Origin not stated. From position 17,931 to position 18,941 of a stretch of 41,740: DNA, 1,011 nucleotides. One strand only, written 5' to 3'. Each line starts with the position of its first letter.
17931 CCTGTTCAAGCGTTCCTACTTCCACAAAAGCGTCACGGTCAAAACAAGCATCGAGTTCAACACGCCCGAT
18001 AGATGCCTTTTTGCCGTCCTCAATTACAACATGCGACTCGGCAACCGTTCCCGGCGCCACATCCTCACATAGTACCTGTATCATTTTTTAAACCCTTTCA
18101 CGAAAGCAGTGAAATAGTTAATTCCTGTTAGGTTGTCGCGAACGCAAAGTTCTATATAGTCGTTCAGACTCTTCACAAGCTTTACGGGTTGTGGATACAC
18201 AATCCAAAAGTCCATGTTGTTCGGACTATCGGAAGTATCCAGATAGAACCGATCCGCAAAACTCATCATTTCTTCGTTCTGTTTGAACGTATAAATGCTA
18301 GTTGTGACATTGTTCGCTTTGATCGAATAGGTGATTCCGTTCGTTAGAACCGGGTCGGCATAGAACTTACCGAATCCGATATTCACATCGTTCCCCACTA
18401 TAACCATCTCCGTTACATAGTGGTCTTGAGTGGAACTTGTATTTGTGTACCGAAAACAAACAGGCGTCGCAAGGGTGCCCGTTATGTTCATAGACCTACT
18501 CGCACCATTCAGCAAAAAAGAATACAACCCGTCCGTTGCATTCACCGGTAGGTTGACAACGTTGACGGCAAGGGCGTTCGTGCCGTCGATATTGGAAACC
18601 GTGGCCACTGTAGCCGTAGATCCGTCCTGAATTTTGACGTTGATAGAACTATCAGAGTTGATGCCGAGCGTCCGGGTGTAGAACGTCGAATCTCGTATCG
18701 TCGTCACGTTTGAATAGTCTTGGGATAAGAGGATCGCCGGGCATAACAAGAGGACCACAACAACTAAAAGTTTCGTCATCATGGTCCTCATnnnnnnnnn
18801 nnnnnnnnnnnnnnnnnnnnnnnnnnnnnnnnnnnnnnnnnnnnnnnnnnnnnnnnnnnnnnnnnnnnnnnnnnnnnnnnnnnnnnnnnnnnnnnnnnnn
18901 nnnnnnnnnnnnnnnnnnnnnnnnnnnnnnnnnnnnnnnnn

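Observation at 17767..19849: Four unplaced genes, one exported, between the terminase and the MuF/portal genes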

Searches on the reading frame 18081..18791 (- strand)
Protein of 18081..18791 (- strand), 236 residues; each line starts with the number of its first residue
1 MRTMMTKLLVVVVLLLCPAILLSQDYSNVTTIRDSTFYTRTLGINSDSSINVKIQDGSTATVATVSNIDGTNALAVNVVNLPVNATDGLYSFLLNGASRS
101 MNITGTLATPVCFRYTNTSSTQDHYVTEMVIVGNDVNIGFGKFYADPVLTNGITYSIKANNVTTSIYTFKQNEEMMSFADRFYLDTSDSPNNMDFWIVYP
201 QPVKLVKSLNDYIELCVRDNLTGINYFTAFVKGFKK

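Call 5: search_protein_families(library=pfam, proteins=[window:18081-18791:-], max_evalue=0.1)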
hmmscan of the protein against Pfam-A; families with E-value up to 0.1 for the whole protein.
window:18081-18791:- (236 aa): 0 families

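Call 6: search_protein_families(library=phrogs, proteins=[window:18081-18791:-], max_evalue=0.1)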
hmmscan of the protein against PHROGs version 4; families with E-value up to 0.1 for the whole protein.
window:18081-18791:- (236 aa): 0 families

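Call 10: find_related_loci(query=window:18081-18791:-, collection=viral_contigs, flank=8000)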
Query window:18081-18791:- (236 aa) in viral_contigs; peptide patterns used: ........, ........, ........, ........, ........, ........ (x = any residue, [..] = any of these).
7 stretches matched a pattern, but none encodes a relative of the query by tblastn (E <= 1e-3).

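Call 12: find_homologous_proteins(query=window:18081-18791:-, max_evalue=0.01)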
Query window:18081-18791:- (236 aa): 2 proteins with E <= 0.01 among 203 candidates.
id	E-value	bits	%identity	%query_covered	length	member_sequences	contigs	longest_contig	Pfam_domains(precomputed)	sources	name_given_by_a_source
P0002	7.9e-149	511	100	100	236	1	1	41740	-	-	-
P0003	7.4e-73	263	60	90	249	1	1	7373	-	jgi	jgi:hypothetical protein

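Call 13: find_encoding_contigs(protein=P0003, flank=10000)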
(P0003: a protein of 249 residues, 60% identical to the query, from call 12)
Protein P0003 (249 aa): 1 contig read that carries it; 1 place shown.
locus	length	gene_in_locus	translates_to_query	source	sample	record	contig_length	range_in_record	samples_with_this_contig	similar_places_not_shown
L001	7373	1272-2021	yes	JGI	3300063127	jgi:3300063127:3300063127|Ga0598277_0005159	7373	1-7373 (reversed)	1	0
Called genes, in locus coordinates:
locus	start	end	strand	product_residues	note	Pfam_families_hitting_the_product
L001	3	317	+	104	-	?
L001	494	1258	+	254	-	-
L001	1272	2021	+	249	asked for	-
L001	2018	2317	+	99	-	-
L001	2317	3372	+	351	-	-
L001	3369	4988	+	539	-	-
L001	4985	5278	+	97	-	-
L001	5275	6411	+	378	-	-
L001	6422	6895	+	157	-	-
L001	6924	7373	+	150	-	?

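Call 24: find_related_loci(query=A1, collection=metagenome_contigs, flank=10000)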
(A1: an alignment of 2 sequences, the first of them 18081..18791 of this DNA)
Query A1 (236 aa) in metagenome_contigs; peptide patterns used: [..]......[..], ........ (x = any residue, [..] = any of these).
97 stretches matched a pattern, but none encodes a relative of the query by tblastn (E <= 1e-3).

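Call 32: predict_structure(alignment_id=A1)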
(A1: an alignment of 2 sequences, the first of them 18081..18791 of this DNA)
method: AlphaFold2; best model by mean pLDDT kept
length: 236 residues; sequences in the alignment: 2
mean_pLDDT: 44.6   pTM: 0.46
mean pLDDT of the five models: 44.6, 39.8, 36.6, 36.3, 36.1
residues with pLDDT >= 90: 0; 70-90: 0; 50-70: 98; < 50: 138
segments of 3 or more residues with pLDDT < 50: 1-6, 16-74, 80-109, 133-136, 146-151, 158-164, 173-180, 220-229, 231-236
pLDDT, mean of each block of 10 residues (from residue 1): 49 48 28 27 25 25 29 47 39 31 40 60 58 51 50 49 49 43 58 57 62 58 43 45
secondary structure, 60 per line:
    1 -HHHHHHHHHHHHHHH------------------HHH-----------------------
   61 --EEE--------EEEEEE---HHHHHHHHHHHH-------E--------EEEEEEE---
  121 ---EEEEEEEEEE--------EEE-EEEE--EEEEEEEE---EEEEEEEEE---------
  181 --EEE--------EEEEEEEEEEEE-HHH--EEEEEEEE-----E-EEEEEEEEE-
elements in order: H2-16 E63-65 E74-79 H83-94 E111-117 E124-133 E142-144 E146-149 E152-159 E163-171 E183-185 E194-205 E212-219 E227-235
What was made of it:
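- Tried and rejected: AlphaFold of C with only two sequences was unusable (pLDDT 44.6; call 32).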

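Call 34: search_protein_families(library=ncbifam, proteins=[window:18081-18791:-], max_evalue=1)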
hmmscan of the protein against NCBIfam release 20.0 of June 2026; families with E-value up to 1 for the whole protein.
window:18081-18791:- (236 aa): 0 families

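Call 35: search_protein_families(library=padloc, proteins=[window:18081-18791:-], max_evalue=1)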
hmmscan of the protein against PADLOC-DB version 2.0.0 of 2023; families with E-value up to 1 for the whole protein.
window:18081-18791:- (236 aa): 0 families

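Call 38: search_protein_representatives(alignment_id=A1)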
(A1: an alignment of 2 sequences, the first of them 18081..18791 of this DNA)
Query: 2 sequences, 251 profile positions. Proteins with E-value up to 0.001 (for the whole library): 453; up to 1e-10: 31; up to 1e-30: 2. The best 150 are listed.
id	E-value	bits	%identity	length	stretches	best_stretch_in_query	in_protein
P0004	3.3e-80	285.4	-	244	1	4-251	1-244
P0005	1.8e-46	174.9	-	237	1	9-251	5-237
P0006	6.4e-16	74.8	-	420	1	85-249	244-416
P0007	1.2e-15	73.9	-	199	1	82-248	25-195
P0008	5.9e-14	68.4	-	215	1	67-246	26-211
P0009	8.1e-14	67.9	-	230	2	88-250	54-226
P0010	1.9e-13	66.7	-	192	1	104-250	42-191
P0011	4.3e-13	65.6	-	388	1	85-251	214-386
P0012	4.8e-13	65.4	-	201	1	94-244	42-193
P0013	6.3e-13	65.0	-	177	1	108-250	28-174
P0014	2.1e-12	63.3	-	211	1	64-244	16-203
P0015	2.4e-12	63.1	-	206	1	94-249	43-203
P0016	2.6e-12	63.0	-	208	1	63-242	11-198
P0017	3.3e-12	62.6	-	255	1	52-243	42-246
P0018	5.1e-12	62.0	-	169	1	97-248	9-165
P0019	6.0e-12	61.8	-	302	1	99-250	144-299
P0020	6.8e-12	61.6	-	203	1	59-250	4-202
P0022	1.2e-11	60.9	-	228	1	58-248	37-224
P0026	1.6e-11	60.4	-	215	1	105-245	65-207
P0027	2.7e-11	59.7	-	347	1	32-243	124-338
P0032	5.5e-11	58.7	-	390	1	43-248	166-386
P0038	1.7e-10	57.0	-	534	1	63-246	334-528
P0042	3.4e-10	56.1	-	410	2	95-246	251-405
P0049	5.2e-10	55.5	-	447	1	89-244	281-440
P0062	3.1e-09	52.9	-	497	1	85-251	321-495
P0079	9.2e-09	51.4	-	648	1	47-244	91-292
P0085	1.2e-08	51.0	-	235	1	43-249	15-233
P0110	4.5e-08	49.1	-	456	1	95-250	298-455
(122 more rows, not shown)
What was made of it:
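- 18084..18536 (-): Jelly-roll beta-sandwich domain of C, residues 86-236. Family motifs are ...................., LTNG and VRDNLTG. Call 38 gives 453 representative clusters at E<1e-3.
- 453 clusters were found (call 38).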

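Call 42: search_protein_families(library=pfam, alignment_id=A3, max_evalue=0.01)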
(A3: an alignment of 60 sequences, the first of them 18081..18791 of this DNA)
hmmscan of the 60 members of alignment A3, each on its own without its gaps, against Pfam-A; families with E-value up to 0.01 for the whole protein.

A. member 1, window:18081-18791:- (236 aa): 0 families

B. families by the number of members that match (of 60 scanned): 2 families
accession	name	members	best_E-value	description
PF08154.18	NLE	1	0.0044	NLE (NUC135) domain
PF09962.14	DUF2196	1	0.0086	Uncharacterized conserved protein (DUF2196)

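Call 43: search_solved_structures(query=A3, max_evalue=10, show_alignments=2)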
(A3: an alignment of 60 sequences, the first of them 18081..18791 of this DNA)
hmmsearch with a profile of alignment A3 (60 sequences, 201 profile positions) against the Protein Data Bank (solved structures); distinct sequences matched with E-value up to 10: 0.
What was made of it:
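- On Carbohydrate-binding modules / lectins: Calls 42 and 43 give no Pfam or PDB sequence hit.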

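Call 45: search_protein_families(library=phrogs, alignment_id=A3, max_evalue=0.01)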
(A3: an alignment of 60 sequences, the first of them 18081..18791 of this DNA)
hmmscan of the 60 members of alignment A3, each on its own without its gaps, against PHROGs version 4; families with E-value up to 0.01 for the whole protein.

A. member 1, window:18081-18791:- (236 aa): 0 families

B. families by the number of members that match (of 60 scanned): 2 families
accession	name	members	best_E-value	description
phrog_10738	-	1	0.0013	-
phrog_26223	-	1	0.002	-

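Call 48: find_related_loci(query=A4, collection=viral_contigs, flank=10000)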
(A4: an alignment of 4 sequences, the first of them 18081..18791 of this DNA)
Query A4 (236 aa) in viral_contigs; peptide patterns used: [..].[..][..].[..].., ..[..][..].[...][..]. (x = any residue, [..] = any of these).
112 stretches matched a pattern; 1 encode a relative of the query (tblastn E <= 1e-3); 1 distinct loci.
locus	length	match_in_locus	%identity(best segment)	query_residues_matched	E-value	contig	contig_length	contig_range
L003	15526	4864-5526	52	25-236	1e-69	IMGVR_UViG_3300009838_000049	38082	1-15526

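Call 49: find_related_loci(query=A4, collection=genome_contigs, flank=10000)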
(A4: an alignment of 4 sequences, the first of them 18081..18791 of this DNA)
Query A4 (236 aa) in genome_contigs; peptide patterns used: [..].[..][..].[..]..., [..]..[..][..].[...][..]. (x = any residue, [..] = any of these).
45 stretches matched a pattern, but none encodes a relative of the query by tblastn (E <= 1e-3).

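Call 51: predict_structure(alignment_id=A3)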
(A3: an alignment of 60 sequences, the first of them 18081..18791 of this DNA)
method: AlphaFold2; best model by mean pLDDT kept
length: 236 residues; sequences in the alignment: 60
mean_pLDDT: 85.7   pTM: 0.69
mean pLDDT of the five models: 85.7, 85.2, 84.4, 84.4, 84.1
residues with pLDDT >= 90: 148; 70-90: 32; 50-70: 50; < 50: 6
segments of 3 or more residues with pLDDT < 50: 22-25
pLDDT, mean of each block of 10 residues (from residue 1): 83 72 50 57 58 65 68 69 82 98 98 98 97 96 97 98 98 98 93 97 96 98 98 96
secondary structure, 60 per line:
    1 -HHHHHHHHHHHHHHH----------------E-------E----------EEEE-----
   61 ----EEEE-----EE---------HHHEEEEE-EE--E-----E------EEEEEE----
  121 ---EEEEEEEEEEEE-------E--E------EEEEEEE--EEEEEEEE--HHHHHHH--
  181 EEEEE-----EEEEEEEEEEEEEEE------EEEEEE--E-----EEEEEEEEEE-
elements in order: H2-16 E52-55 E65-68 E88-92 E111-116 E124-135 E153-159 E162-169 H172-178 E181-185 E191-205 E212-217 E226-235
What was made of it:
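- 18084..18536 (-): Call 51 gives pLDDT 96-98.
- On Sec-dependent (signal peptidase I) signal peptide: Call 51 models residues 2-16 as a helix.
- AlphaFold with 60 homologues gives pLDDT 96-98 for residues 86-236 (call 51). The structure model is high-confidence (call 51).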

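Call 54: fold_search(model_id=the predicted structure, library=pdb)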
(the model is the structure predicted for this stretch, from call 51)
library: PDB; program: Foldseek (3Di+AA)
matches with E <= 10: 1472; with E <= 0.001: 0
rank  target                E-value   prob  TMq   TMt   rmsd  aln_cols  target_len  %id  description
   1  7qx7                  7.6e-03  1.00  0.34  0.15   5.7       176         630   10  mosquitocidal Cry11Aa-F17Y determined at pH 7 from naturally-occurring nanocrystals by Serial femtosecond crystallograph (released 2022-07-27)
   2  7qx5                  7.6e-03  0.99  0.32  0.14   6.1       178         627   11  mosquitocidal Cry11Aa-Y449F determined at pH 7 from naturally-occurring nanocrystals by Serial femtosecond crystallograp (released 2022-07-27)
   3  7qx4                  8.4e-03  0.99  0.33  0.14   5.8       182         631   10  mosquitocidal Cry11Aa determined at pH 7 from naturally-occurring nanocrystals by Serial femtosecond crystallography (released 2022-07-27)
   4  2v72                  8.9e-03  0.93  0.25  0.38  11.5       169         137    9  The structure of the family 32 CBM from C. perfringens NanJ in complex with galactose (released 2007-08-21)
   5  6h82_D                1.0e-02  0.35  0.20  0.25  15.5       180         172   12  Cryo-EM structure of the archaeal extremophilic internal membrane containing Haloarcula hispanica icosahedral virus 2  (released 2019-04-03)
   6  8xcg_J                1.2e-02  0.16  0.14  0.07  22.6       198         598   10  Tail tip complex of bacteriophage lambda in the open state (released 2024-05-01)
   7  5dum_A                1.2e-02  0.85  0.26  0.29   8.9       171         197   12  Crystal structure of influenza A virus H5 hemagglutinin globular head in complex with the Fab of antibody 65C6 (released 2015-12-16)
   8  7dkj_A                1.5e-02  0.84  0.26  0.15   9.6       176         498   11  Hemagglutinin Influenza A virus (A/Okuda/1957(H2N2) bound with a neutralizing antibody (released 2021-11-24)
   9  6p3s_X                1.8e-02  0.82  0.26  0.30   7.8       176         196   11  Crystal structure of human Fab H5.28 in complex with influenza A H5N1 Vietnam hemagglutinin head domain (released 2020-05-27)
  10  4hg4_H                1.8e-02  0.82  0.26  0.21   8.8       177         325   11  Crystal structure of Fab 2G1 in complex with a H2N2 influenza virus hemagglutinin (released 2013-02-13)
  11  6h82_I                1.8e-02  0.35  0.21  0.28  15.5       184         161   11  Cryo-EM structure of the archaeal extremophilic internal membrane containing Haloarcula hispanica icosahedral virus 2  (released 2019-04-03)
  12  2cdp_D                1.9e-02  0.91  0.25  0.37   7.9       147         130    9  Structure of a CBM6 in complex with neoagarohexaose (released 2006-02-08)
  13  8dis_D                1.9e-02  0.80  0.24  0.19   7.7       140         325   11  CryoEM structure of Influenza A virus A/Melbourne/1/1946 (H1N1) hemagglutinin bound to CR6261 Fab (released 2023-06-07)
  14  7vrp_C                1.9e-02  0.25  0.20  0.14  18.6       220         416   10  Structure of infectious bursal disease virus Gx strain (released 2022-03-30)
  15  9e7m_Ja               1.9e-02  0.14  0.14  0.05  20.3       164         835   13  In situ cryoEM structure of bacteriophage Ur-lambda tail tip complex (released 2025-11-05)
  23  4h32_A                2.3e-02  0.75  0.27  0.21   8.1       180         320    8  The crystal structure of the hemagglutinin H17 derived the bat influenza A virus (released 2013-07-10)
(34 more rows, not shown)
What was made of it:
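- The nearest solved folds are generic carbohydrate-binding or receptor-binding jelly-rolls: CBM32, CBM6, a Cry11 domain and the haemagglutinin head, at E about 0.01 (call 54). The top PDB fold hit is a Cry11 toxin domain, but it is weak (call 54).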

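Call 55: fold_search(model_id=the predicted structure, library=viral)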
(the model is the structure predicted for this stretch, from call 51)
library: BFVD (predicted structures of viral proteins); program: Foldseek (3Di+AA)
matches with E <= 10: 1304; with E <= 0.001: 7
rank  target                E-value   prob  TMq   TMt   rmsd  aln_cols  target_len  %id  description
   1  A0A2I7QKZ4            3.1e-11  1.00  0.53  0.40   2.0       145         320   21  (no name in the UniProt tables at hand)
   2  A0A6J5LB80            6.9e-04  1.00  0.31  0.15  10.9       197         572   16  Uncharacterized protein [uncultured Caudovirales phage]
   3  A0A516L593            7.3e-04  1.00  0.30  0.52   4.5       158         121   12  (no name in the UniProt tables at hand)
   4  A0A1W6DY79            7.3e-04  1.00  0.33  0.49   8.9       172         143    5  Uncharacterized protein [Rhodococcus phage Toil]
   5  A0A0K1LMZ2            7.3e-04  1.00  0.32  0.41   8.7       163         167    8  Uncharacterized protein [Caulobacter phage Seuss]
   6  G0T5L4                9.1e-04  1.00  0.27  0.10   7.1       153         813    8  Uncharacterized protein [Wiseana iridescent virus]
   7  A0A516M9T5            9.6e-04  0.96  0.25  0.29  15.1       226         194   12  (no name in the UniProt tables at hand)
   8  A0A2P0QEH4            1.2e-03  1.00  0.28  0.41   6.5       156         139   12  Uncharacterized protein [Haloarcula hispanica pleomorphic virus 4]
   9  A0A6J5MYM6            1.3e-03  1.00  0.33  0.48   8.4       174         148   11  Uncharacterized protein [uncultured Caudovirales phage]
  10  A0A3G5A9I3            1.6e-03  1.00  0.32  0.36  11.3       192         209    9  Uncharacterized protein [Hyperionvirus sp.]
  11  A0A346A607            1.6e-03  0.75  0.21  0.23  26.9       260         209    9  (no name in the UniProt tables at hand)
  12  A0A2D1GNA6            1.7e-03  0.94  0.28  0.14  15.4       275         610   10  (no name in the UniProt tables at hand)
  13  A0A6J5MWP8            2.1e-03  1.00  0.36  0.28   8.1       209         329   16  Uncharacterized protein [uncultured Caudovirales phage]
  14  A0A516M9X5            2.5e-03  0.99  0.31  0.37  10.2       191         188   11  (no name in the UniProt tables at hand)
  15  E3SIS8                2.8e-03  0.97  0.28  0.09   9.8       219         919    8  Phage tail fiber-like protein [Synechococcus phage S-SM2]
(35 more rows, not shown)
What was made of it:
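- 18081..18791 (-): Gene C, 236 aa. It is the exported jelly-roll protein and the most conserved gene of the block. Calls 38, 51, 54 and 55 give the family and the fold.
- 18084..18536 (-): Calls 54 and 55 give the Foldseek results.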

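Call 56: search_dna_similar(query=window:18081-18791:-, collection=phages, mode=protein, max_evalue=1, max_rows=30)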
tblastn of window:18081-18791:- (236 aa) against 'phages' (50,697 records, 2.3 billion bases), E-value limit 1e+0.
No match.

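Call 58: list_cluster_members(proteins=[P0004, P0005, P0006, P0007, P0008, P0009, P0010, P0011, P0032, P0038])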
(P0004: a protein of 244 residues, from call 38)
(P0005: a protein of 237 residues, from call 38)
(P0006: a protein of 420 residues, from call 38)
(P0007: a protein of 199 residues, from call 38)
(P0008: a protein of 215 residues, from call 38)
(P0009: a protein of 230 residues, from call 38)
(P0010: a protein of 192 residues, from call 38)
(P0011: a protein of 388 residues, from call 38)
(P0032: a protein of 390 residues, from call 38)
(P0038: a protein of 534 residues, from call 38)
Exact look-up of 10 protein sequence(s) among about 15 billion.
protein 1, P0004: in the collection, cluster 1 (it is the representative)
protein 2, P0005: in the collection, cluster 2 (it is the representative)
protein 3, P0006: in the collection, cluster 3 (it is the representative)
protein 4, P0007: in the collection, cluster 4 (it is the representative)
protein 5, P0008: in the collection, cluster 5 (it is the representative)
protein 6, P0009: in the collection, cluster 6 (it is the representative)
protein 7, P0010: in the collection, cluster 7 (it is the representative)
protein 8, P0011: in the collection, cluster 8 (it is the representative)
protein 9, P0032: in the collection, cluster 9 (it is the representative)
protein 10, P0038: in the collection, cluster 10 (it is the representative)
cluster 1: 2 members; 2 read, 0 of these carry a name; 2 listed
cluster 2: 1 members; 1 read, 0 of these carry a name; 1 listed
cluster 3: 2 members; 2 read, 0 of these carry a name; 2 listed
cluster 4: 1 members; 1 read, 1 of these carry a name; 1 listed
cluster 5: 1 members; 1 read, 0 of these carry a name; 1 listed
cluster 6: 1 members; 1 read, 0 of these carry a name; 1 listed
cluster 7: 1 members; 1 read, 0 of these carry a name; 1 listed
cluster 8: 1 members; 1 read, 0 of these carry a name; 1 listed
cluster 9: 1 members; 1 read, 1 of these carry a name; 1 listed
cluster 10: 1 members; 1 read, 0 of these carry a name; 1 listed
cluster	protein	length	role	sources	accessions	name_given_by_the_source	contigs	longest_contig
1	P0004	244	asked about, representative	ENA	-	-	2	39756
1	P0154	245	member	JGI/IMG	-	-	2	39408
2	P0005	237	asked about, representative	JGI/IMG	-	-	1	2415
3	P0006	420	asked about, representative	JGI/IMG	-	-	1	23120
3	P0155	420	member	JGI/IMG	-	-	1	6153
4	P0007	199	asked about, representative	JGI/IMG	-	hypothetical protein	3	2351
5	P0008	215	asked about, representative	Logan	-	-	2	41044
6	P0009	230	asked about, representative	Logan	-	-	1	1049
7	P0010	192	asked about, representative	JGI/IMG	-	-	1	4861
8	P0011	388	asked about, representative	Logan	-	-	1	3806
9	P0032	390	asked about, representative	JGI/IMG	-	hypothetical protein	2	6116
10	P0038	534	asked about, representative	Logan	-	-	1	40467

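Call 59: find_encoding_contigs(protein=P0008, flank=10000, max_places=2)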
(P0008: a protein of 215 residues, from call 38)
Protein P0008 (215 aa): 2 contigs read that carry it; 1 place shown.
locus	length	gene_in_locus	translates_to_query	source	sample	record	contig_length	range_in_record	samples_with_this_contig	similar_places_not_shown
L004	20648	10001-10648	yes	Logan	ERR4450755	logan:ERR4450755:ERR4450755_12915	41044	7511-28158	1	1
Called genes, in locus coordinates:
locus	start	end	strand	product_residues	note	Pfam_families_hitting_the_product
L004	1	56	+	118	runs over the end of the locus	-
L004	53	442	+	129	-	-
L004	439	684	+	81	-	-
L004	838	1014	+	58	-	-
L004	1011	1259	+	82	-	-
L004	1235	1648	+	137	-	PF08291:Peptidase_M15_3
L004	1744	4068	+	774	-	PF08706:D5_N, PF19263:DUF5906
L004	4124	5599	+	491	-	PF00270:DEAD (weak), PF04851:ResIII, PF00176:SNF2-rel_dom, PF00271:Helicase_C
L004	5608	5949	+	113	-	PF24729:Acb2_Tad1_hairpin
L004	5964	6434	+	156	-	PF23984:DUF7307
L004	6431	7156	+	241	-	PF23977:Pam3_Gp34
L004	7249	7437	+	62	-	-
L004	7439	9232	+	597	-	PF13482:RNase_H_2 (faint), PF00476:DNA_pol_A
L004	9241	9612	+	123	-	-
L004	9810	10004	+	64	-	-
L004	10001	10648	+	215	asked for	-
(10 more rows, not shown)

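Call 60: find_encoding_contigs(protein=P0038, flank=10000, max_places=2)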
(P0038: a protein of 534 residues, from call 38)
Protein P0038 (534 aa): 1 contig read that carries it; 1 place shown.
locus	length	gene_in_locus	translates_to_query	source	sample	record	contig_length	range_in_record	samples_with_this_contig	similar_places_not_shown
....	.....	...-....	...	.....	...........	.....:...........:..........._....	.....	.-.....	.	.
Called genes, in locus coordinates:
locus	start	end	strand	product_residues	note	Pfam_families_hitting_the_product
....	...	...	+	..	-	-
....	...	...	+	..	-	-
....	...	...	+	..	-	-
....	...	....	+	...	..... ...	-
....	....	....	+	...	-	-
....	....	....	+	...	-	-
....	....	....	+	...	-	-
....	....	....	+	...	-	-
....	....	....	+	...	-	-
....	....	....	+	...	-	-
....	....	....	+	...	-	-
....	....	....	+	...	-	-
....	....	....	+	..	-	-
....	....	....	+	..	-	-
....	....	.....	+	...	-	-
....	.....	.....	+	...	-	-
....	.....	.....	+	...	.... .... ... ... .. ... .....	-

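Call 77: search_protein_families(library=phrogs, proteins=[P0006, P0011, P0027, P0032, P0038, P0042, P0049, P0062, P0079, P0110], max_evalue=0.01)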
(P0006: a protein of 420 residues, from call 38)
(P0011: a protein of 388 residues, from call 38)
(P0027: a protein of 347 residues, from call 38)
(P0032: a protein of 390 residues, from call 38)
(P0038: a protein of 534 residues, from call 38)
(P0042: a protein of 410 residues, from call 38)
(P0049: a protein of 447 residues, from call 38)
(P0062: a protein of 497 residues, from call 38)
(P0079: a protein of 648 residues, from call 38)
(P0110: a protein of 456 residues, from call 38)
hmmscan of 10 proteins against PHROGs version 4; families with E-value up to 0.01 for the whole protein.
P0006 (420 aa): 0 families

P0011 (388 aa): 0 families

P0027 (347 aa): 0 families

P0032 (390 aa): 2 families
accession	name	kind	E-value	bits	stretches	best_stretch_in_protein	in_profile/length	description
phrog_9224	-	unknown function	1.6e-07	31.8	0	67-134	127-189/299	-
phrog_30261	-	unknown function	0.0074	17.8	0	57-81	22-46/88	-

P0038 (534 aa): 0 families

P0042 (410 aa): 0 families

P0049 (447 aa): 1 family
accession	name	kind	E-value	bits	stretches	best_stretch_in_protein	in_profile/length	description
phrog_14295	-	unknown function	0.0046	15.7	1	121-236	957-1073/1439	-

P0062 (497 aa): 0 families

P0079 (648 aa): 1 family
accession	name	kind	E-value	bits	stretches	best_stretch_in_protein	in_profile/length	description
phrog_3574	-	unknown function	0.0006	20.7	1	132-171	14-52/62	-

P0110 (456 aa): 1 family
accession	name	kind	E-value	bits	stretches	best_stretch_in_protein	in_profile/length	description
phrog_9224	-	unknown function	0.0051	17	0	123-150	117-144/299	-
